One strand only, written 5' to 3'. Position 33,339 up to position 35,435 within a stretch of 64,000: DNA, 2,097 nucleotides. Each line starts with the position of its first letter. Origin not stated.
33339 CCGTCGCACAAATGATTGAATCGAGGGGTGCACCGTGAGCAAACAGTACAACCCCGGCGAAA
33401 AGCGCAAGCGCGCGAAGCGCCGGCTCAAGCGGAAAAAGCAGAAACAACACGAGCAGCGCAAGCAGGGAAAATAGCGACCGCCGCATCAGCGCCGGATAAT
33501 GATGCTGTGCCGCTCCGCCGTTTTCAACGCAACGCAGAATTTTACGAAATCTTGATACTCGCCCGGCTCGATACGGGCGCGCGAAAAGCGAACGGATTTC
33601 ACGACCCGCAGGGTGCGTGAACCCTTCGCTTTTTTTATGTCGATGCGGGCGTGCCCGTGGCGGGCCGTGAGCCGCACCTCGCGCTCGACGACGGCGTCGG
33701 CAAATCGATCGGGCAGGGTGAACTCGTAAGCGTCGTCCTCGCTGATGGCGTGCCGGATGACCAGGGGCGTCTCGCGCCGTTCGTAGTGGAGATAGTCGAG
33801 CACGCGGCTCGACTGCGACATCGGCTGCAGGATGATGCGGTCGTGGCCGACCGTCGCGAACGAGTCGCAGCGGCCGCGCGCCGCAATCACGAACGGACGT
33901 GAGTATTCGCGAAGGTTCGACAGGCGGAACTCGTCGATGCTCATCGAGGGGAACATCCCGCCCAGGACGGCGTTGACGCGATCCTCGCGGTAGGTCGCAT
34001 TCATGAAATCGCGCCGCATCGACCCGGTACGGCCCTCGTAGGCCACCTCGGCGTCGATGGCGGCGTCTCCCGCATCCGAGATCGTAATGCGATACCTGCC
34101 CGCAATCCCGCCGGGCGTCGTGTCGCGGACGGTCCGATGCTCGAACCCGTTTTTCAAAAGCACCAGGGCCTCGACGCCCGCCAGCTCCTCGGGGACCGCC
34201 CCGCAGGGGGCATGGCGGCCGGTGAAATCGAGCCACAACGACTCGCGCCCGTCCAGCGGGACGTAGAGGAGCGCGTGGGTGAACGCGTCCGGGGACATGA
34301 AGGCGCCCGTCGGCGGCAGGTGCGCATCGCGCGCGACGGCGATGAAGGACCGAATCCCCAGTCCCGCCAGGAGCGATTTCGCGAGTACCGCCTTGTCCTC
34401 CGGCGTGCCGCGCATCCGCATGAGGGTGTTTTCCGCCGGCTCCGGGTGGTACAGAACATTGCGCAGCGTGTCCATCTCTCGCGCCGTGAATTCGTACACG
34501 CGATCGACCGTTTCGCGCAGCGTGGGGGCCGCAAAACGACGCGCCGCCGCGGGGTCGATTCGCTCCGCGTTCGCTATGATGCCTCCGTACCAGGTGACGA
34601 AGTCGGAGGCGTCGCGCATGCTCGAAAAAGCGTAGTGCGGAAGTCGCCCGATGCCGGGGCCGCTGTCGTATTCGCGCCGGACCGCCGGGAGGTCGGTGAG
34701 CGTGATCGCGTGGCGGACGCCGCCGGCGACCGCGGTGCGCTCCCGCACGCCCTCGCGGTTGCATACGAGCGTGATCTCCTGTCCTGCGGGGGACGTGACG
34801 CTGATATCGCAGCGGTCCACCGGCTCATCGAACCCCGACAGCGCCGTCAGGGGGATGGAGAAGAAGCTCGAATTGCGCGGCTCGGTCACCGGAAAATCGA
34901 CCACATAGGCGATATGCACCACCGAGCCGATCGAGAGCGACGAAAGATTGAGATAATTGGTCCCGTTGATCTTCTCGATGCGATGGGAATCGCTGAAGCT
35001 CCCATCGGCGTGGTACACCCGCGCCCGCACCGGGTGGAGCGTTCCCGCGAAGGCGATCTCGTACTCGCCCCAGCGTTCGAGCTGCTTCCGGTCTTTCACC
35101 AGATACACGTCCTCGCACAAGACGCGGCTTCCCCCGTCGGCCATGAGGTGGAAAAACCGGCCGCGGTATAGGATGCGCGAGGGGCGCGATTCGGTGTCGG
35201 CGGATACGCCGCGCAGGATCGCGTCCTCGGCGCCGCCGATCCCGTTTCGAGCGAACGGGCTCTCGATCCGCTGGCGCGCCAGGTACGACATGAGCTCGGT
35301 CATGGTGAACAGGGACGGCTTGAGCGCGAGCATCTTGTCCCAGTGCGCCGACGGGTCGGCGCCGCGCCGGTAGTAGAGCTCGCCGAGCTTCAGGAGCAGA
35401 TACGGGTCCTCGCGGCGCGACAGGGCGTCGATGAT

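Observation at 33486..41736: Three-gene operon: active transglutaminase-like giant protein - Zn-ADH - catalytically dead paralogue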

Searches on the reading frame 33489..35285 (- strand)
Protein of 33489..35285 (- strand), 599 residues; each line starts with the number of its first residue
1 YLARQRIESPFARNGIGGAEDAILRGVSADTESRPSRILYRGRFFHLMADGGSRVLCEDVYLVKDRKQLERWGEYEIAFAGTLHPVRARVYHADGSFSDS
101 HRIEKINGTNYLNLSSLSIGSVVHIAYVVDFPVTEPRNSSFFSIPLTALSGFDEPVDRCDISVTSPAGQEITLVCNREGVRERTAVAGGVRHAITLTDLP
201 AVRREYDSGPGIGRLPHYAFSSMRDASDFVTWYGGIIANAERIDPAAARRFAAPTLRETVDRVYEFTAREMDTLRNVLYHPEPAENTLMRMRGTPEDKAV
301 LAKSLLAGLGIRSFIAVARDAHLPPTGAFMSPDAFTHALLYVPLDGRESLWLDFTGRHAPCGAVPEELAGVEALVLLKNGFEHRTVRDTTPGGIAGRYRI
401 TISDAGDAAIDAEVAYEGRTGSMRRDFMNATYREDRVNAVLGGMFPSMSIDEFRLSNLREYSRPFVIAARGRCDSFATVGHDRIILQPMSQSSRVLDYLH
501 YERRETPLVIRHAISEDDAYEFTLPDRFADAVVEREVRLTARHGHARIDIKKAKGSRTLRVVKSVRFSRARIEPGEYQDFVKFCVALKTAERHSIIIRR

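Call 63: predict_structure(alignment_id=A5)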
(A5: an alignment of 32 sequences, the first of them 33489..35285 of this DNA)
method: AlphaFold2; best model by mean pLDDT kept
length: 599 residues; sequences in the alignment: 32
mean_pLDDT: 88.3   pTM: 0.85
mean pLDDT of the five models: 88.3, 87.1, 86.5, 86.5, 85.7
residues with pLDDT >= 90: 379; 70-90: 172; 50-70: 30; < 50: 18
segments of 3 or more residues with pLDDT < 50: 1-8, 14-19, 29-31
pLDDT, mean of each block of 10 residues (from residue 1): 34 47 53 74 91 91 89 86 88 88 83 89 92 63 85 88 91 90 91 93 85 82 90 89 88 95 94 80 94 95 96 94 78 90 90 91 90 93 92 95 96 95 92 94 91 95 94 93 90 94 92 95 95 96 98 96 96 96 97 91
secondary structure, 60 per line:
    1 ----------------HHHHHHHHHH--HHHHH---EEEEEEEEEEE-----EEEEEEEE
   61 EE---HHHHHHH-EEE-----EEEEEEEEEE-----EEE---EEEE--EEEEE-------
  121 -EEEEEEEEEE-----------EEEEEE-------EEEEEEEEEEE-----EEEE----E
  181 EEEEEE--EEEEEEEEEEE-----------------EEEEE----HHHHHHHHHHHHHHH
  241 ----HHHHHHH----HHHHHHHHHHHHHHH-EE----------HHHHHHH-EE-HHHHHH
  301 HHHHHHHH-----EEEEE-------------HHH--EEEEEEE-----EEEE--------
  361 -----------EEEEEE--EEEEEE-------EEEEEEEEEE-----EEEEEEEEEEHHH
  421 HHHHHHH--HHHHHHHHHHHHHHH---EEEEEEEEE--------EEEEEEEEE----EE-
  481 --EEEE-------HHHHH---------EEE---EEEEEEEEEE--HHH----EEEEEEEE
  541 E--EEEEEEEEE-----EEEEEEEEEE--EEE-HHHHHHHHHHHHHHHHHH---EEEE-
elements in order: H17-26 H29-33 E37-47 E53-62 H66-72 E74-76 E82-91 E97-99 E103-106 E109-113 E122-131 E143-148 E156-166 E172-175 E180-186 E189-199 E217-221 H226-240 H245-251 H256-270 H284-290 H295-308 E314-318 E337-343 E349-352 E372-377 E380-385 E393-402 E408-417 H418-427 H430-444 E448-456 E465-473 E483-486 H494-498 E508-510 E514-523 E533-541 E544-552 E558-567 E570-572 H574-591 E595-598
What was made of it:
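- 33489..35285 (-): C-terminal DUF3857-TGc-DUF3858 module of dn (aa 600-1198), which was modelled. AF2 pLDDT 88.3, pTM 0.85 (call 63).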

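Call 67: fold_search(model_id=the predicted structure, library=pdb)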
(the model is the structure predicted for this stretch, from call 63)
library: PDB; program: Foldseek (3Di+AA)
matches with E <= 10: 1337; with E <= 0.001: 121
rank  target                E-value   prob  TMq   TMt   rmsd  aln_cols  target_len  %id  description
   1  3kd4_A                1.5e-27  1.00  0.66  0.77   6.7       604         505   15  CRYSTAL STRUCTURE OF A PUTATIVE PROTEASE (BDI_1141) FROM PARABACTEROIDES DISTASONIS ATCC 8503 AT 2.00 A RESOLUTION (released 2009-11-24)
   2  6ezn_A                1.2e-06  1.00  0.19  0.25  21.1       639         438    7  Cryo-EM structure of the yeast oligosaccharyltransferase (OST) complex (released 2018-01-17)
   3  6s7t_E                1.9e-06  1.00  0.20  0.26  20.6       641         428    8  Cryo-EM structure of human oligosaccharyltransferase complex OST-B (released 2019-12-18)
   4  6s7o_E                6.0e-06  1.00  0.21  0.22  21.7       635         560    7  Cryo-EM structure of human oligosaccharyltransferase complex OST-A (released 2019-12-18)
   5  8pn9_E                1.4e-05  1.00  0.20  0.21  21.1       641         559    7  Structure of human oligosaccharyltransferase OST-A complex bound to NGI-1 (released 2024-05-08)
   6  4xmz                  2.0e-05  1.00  0.19  0.14   7.0       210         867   13  Crystal Structure of Met260Ala mutant of E. coli Aminopeptidase N in complex with 2,4-diaminobutyric acid (released 2016-01-27)
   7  6q4r_A                2.2e-05  1.00  0.19  0.14   7.6       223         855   10  High-resolution crystal structure of ERAP1 with bound phosphinic transition-state analogue inhibitor (released 2019-04-10)
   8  8b6l_O                3.1e-05  1.00  0.19  0.20  19.7       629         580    8  Subtomogram average of the human Sec61-TRAP-OSTA-translocon (released 2022-12-07)
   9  6ydx_B                3.3e-05  1.00  0.21  0.15   6.3       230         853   10  Insulin-regulated aminopeptidase complexed with a macrocyclic peptidic inhibitor (released 2020-07-22)
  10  3mdj_A                3.3e-05  1.00  0.20  0.16   6.9       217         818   11  ER Aminopeptidase, ERAP1, Bound to the Zinc Aminopeptidase Inhibitor, Bestatin (released 2011-03-30)
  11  5mfr                  3.7e-05  1.00  0.20  0.15   6.2       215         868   12  The crystal structure of E. coli Aminopeptidase N in complex with 7-amino-5,7,8,9-tetrahydrobenzocyclohepten-6-one (released 2017-04-19)
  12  9gjs                  3.9e-05  1.00  0.20  0.14   7.6       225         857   10  ERAP1 in complex with 1-[2-(6-bromo-3-oxo-3,4-dihydro-2H-1,4-benzoxazin-4-yl)acetamido]-4,4-difluorocyclohexane-1-carbox (released 2025-01-22)
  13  3mdj_C                4.1e-05  1.00  0.20  0.15   6.9       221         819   10  ER Aminopeptidase, ERAP1, Bound to the Zinc Aminopeptidase Inhibitor, Bestatin (released 2011-03-30)
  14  3mdj_B                4.1e-05  1.00  0.19  0.15   7.4       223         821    9  ER Aminopeptidase, ERAP1, Bound to the Zinc Aminopeptidase Inhibitor, Bestatin (released 2011-03-30)
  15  6ryf_A                4.1e-05  1.00  0.20  0.15  12.8       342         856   10  High-resolution crystal structure of ERAP1 in complex with 15mer phosphinic peptide (released 2019-12-18)
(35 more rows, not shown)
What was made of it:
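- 33489..35285 (-): Foldseek top hit 3KD4_A with E 1.5e-27 and TM 0.77, normalised to the target (call 67).
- On DUF3857-TGc-DUF3858 architecture (PDB 3KD4 type): Dn: covered by the structural match to 3KD4 over about 500 residues (call 67).
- Closest known: DUF3857 / transglutaminase-like core / DUF3858 'putative protease' family. Same: The modelled dn module superposes on 3KD4 with E 1.5e-27 and TM 0.77 (call 67).
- The AF2 model has pLDDT 88 and matches 3KD4 at E 1.5e-27 (calls 63, 67). The fold is predicted with high confidence (calls 63, 67).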
